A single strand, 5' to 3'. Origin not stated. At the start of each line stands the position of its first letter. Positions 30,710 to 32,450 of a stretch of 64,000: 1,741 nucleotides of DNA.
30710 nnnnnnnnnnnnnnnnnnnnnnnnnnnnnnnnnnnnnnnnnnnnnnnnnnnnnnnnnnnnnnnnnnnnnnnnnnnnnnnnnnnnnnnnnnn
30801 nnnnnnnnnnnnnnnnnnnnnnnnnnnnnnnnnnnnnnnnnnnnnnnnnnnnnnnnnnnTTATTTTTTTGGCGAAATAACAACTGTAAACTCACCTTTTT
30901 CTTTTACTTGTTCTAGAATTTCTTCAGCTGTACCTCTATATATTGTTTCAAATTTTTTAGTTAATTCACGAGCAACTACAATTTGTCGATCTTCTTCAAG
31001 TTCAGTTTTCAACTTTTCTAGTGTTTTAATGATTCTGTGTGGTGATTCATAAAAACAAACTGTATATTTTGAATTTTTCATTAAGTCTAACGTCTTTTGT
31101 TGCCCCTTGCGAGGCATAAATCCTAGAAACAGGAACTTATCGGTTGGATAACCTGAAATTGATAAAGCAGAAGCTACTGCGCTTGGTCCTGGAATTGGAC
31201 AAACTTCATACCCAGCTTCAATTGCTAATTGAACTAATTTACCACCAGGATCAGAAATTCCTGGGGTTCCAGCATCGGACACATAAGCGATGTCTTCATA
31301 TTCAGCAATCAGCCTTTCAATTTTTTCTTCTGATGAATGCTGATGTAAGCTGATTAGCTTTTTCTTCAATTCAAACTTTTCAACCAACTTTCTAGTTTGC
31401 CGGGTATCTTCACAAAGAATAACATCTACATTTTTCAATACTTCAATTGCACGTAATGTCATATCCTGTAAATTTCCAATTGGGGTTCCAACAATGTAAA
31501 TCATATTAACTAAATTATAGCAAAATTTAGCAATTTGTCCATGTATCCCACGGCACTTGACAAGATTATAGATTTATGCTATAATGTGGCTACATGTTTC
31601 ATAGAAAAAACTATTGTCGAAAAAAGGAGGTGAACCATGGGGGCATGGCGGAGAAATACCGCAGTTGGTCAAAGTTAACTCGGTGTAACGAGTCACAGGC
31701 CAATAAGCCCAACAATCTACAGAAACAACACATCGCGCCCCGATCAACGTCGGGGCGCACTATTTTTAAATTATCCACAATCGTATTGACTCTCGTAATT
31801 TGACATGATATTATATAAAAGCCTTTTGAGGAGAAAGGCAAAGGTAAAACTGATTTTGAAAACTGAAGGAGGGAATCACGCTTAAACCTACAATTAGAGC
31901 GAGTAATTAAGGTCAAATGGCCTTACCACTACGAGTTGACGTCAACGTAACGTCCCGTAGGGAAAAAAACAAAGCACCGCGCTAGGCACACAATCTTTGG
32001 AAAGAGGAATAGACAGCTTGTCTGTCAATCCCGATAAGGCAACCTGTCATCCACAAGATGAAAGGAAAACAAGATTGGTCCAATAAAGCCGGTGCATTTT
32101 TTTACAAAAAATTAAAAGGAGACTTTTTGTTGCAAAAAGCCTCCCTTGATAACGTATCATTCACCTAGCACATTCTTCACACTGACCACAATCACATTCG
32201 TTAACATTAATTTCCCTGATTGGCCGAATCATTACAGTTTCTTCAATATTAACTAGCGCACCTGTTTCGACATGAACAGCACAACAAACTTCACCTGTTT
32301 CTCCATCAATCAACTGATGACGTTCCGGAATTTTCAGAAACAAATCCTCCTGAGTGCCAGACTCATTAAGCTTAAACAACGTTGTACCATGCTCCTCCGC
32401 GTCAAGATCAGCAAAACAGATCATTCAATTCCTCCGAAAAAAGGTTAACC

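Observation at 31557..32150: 600-bp GC-rich intergenic region with two promoters, a 13-codon SD-led ORF followed by a terminator, and a second ORF-free transcript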

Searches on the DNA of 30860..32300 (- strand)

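Call 4: search_rna_families(source=window, start=31400, end=32300, threshold=evalue, max_evalue=10, show_alignments=5)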
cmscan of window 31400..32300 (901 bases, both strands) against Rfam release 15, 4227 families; matches with E-value up to 10: 10.
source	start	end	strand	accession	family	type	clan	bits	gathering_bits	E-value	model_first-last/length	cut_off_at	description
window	31562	31668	+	RF01964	RMST_3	Gene; lncRNA;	-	24.5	55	0.056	1-109/109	no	Rhabdomyosarcoma 2 associated transcript conserved region 3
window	32058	32144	+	RF02844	RefA9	Gene; antisense;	-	23.2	49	0.53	1-64/64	no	Enterococcus sRNA A9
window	32078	32143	+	RF02693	psm_mec_RNA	Gene; sRNA;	-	19.2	85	7.3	1-143/143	no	psm_mec locus RNA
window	32099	32205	-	RF02366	Yfr19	Gene; sRNA;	-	18.8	70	6.5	1-82/82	no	Cyanobacterial functional RNA 19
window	31690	31787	-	RF01770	rimP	Cis-reg; leader;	-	17.6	47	5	1-102/102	no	Gammaprotebacteria rimP leader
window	32146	32229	+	RF01561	DdR11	Gene; snRNA; snoRNA; CD-box;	-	17.4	65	1.4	1-76/76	no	Dictyostelium snoRNA DdR11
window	31596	31623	-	RF01350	CRISPR-DR41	Gene; CRISPR;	-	16.6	36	3.9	1-29/29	no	CRISPR RNA direct repeat element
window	32024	32164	+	RF02157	NPPA-AS1_2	Gene; lncRNA;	-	16.3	60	7.1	1-150/150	no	NPPA antisense RNA 1 conserved region 2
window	31508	31591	+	RF04228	MIR6140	Gene; miRNA;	-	15.9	140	6.5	1-165/165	no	MIR6140 microRNA precursor family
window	32046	32109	-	RF02172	RFPL3-AS1_2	Gene; lncRNA;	-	11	40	5.5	1-71/71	no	RFPL3 antisense RNA 1 conserved region 2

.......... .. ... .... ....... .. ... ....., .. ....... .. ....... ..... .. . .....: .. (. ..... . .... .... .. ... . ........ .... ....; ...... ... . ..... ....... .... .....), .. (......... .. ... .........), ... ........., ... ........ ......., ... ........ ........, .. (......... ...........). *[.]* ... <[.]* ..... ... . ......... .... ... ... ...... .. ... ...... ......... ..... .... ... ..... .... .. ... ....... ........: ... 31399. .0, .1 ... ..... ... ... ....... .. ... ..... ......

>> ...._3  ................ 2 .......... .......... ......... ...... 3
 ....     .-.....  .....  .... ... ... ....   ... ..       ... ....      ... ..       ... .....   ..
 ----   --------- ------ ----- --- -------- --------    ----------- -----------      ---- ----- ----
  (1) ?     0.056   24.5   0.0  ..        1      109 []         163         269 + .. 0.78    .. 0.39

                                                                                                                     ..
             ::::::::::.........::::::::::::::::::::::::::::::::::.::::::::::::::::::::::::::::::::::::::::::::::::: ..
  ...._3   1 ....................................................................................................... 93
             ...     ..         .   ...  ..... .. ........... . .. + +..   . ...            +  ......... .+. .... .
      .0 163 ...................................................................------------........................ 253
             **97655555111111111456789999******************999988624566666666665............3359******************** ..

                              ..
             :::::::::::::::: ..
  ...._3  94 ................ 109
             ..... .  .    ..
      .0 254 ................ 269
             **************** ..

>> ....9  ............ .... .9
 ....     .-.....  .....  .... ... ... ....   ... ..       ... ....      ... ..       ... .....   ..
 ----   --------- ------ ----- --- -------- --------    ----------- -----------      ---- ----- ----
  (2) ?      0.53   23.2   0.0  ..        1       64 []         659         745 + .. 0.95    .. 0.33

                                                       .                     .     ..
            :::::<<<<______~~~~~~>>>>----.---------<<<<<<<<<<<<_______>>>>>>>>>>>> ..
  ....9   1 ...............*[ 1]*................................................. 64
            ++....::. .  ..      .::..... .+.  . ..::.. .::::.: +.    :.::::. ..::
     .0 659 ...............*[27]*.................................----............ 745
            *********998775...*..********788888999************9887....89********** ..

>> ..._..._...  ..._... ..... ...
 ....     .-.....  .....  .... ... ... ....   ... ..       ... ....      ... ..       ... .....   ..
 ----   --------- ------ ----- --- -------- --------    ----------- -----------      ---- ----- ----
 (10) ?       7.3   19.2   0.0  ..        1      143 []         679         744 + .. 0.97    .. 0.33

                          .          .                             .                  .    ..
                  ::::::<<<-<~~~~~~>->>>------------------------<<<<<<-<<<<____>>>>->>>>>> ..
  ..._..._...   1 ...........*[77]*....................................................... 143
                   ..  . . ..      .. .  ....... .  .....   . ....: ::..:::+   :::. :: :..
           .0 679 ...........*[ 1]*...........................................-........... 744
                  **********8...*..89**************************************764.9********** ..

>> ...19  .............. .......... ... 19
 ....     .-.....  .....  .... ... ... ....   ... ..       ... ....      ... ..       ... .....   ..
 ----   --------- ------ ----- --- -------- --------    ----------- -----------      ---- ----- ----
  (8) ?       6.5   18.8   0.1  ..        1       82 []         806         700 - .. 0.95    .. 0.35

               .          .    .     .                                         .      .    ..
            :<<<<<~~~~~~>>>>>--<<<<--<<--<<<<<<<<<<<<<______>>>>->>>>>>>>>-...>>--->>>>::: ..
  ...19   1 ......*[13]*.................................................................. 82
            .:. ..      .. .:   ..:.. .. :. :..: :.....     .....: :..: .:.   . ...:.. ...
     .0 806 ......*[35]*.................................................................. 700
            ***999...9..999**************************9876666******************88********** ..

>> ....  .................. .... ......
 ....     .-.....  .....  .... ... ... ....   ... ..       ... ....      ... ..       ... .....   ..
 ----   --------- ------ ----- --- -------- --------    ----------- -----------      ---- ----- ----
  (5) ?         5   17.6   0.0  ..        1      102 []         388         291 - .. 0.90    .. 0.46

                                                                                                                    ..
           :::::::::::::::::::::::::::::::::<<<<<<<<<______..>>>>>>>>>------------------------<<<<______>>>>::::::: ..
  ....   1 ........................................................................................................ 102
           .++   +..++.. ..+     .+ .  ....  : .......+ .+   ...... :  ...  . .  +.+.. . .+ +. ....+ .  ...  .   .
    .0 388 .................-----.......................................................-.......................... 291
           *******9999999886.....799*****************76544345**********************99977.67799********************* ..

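Call 19: search_rna_families(sources=[L083, L086, L089], threshold=evalue, max_evalue=0.1, show_alignments=4)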
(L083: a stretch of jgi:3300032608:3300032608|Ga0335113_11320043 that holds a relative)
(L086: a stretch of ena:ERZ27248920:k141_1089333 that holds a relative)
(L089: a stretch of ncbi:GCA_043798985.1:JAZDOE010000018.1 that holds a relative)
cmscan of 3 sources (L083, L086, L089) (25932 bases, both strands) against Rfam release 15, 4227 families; matches with E-value up to 0.1: 0.
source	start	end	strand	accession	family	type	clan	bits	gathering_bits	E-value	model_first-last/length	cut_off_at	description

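Call 26: search_rna_families(sources=[L090, L092, L093], threshold=evalue, max_evalue=0.1, show_alignments=3)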
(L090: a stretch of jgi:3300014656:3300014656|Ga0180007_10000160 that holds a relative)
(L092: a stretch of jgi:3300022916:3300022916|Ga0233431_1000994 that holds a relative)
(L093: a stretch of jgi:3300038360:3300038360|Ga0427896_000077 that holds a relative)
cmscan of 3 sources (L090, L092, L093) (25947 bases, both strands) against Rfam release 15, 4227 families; matches with E-value up to 0.1: 1.
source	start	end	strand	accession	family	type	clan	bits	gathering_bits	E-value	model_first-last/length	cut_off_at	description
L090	3462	3518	+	RF02377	SurA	Gene; sRNA;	-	22.9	100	0.019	1-279/279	no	SurA sRNA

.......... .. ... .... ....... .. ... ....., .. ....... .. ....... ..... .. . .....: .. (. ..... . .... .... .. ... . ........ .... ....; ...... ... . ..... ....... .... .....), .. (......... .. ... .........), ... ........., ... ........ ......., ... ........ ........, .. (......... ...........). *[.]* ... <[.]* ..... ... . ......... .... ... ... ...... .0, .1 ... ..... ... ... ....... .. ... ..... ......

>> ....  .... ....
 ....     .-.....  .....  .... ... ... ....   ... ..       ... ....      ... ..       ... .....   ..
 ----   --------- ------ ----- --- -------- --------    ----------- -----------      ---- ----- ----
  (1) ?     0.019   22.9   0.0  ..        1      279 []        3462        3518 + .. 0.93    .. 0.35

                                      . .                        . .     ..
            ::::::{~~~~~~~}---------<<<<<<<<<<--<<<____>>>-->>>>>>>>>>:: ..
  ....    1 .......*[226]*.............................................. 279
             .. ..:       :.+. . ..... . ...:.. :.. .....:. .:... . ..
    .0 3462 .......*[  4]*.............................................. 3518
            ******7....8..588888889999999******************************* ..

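Call 49: build_rna_model(alignment_id=A4, structure=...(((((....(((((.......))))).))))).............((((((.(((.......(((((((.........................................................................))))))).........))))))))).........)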
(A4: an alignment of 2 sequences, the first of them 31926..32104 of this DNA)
Model R1 built from alignment A4 (2 sequences, 179 columns); structure: as given.
model positions 179; base pairs 26; branch points 1; effective number of sequences 0.9; information 0.59 bits per position. Calibrated on 0.2 Mb of random sequence (short: E-values are rough).
structure used (alignment columns):
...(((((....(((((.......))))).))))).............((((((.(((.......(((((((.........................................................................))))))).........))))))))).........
